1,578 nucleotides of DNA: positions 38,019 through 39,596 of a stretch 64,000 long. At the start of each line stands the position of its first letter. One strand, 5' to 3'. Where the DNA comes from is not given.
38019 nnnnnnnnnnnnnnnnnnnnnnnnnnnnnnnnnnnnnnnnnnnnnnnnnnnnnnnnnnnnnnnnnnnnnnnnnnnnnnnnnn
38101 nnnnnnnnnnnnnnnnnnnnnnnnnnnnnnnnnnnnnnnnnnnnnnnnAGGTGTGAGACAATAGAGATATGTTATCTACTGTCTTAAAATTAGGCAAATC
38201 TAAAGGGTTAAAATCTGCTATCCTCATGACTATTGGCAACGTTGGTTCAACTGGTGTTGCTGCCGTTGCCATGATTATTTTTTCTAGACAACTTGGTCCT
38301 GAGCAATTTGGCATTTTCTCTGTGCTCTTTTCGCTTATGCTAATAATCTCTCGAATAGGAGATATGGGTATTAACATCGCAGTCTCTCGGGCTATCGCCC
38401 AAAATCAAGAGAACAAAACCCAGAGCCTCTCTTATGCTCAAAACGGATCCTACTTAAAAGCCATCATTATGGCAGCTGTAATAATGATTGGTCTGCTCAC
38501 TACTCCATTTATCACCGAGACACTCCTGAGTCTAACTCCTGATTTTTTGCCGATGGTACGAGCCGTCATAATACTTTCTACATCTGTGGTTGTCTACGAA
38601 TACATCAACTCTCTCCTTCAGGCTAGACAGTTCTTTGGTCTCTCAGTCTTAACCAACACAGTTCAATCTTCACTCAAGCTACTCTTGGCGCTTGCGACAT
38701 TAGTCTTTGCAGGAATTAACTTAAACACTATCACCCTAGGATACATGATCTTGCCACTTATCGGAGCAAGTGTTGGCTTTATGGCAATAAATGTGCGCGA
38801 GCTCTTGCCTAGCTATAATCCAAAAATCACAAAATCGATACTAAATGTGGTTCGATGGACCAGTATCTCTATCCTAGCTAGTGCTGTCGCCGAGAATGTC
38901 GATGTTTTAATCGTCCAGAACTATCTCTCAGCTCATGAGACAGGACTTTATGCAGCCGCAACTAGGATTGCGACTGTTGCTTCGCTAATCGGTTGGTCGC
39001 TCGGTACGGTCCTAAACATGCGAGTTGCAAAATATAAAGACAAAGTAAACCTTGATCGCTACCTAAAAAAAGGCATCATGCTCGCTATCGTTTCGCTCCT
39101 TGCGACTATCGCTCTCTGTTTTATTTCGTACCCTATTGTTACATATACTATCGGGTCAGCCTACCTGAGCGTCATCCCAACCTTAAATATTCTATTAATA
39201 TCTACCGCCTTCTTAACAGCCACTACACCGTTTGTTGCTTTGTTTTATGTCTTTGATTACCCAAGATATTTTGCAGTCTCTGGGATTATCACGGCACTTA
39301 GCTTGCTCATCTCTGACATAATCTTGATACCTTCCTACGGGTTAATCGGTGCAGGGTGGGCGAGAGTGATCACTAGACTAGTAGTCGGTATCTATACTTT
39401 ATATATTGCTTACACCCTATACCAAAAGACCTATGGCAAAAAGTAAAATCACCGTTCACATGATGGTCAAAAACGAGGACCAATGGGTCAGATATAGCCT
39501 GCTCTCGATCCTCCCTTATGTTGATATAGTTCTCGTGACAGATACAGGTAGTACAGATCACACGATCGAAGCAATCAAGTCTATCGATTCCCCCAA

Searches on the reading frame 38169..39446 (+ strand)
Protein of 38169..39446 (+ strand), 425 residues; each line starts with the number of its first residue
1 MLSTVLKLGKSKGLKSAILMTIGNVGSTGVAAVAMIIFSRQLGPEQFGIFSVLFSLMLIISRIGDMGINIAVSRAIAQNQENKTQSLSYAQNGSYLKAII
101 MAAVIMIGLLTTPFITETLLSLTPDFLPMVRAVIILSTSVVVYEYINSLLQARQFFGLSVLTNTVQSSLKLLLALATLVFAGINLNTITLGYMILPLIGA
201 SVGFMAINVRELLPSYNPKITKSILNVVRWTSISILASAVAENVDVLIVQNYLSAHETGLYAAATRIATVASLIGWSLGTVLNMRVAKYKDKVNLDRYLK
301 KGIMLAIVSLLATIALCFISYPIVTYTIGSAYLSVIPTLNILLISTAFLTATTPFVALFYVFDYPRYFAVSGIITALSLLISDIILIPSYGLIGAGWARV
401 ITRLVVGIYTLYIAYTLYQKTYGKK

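Call 52: search_protein_families(library=pfam, proteins=[window:38169-39446:+], max_evalue=0.01)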
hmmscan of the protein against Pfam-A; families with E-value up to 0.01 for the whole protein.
window:38169-39446:+ (425 aa): 2 families
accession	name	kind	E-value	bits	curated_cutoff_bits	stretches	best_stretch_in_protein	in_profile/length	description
PF01943.22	Polysacc_synt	-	2.8e-23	83.2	28.2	1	14-280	2-263/274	Polysaccharide biosynthesis protein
PF13440.11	Polysacc_synt_3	-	1.2e-10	41.5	23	1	37-337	1-293/293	Polysaccharide biosynthesis protein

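Call 69: search_protein_families(library=ncbifam, proteins=[window:38169-39446:+], max_evalue=0.001)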
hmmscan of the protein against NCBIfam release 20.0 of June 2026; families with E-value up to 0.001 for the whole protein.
window:38169-39446:+ (425 aa): 4 families
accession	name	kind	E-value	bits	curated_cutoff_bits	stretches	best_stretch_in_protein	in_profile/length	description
NF047674.1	TeichurnBiosyTuaB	equivalog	8.2e-09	35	580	1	28-345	23-334/469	teichuronic acid biosynthesis protein TuaB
NF007773.0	PRK10459.1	equivalog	5e-07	29.1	273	1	24-408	18-396/492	MOP flippase family protein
NF045578.1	export_MbnM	equivalog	2.7e-05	23.3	285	1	234-328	12-105/410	methanobactin export MATE transporter MbnM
TIGR02900.1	spore_V_B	equivalog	5.8e-05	22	372.3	1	14-206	2-196/488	stage V sporulation protein B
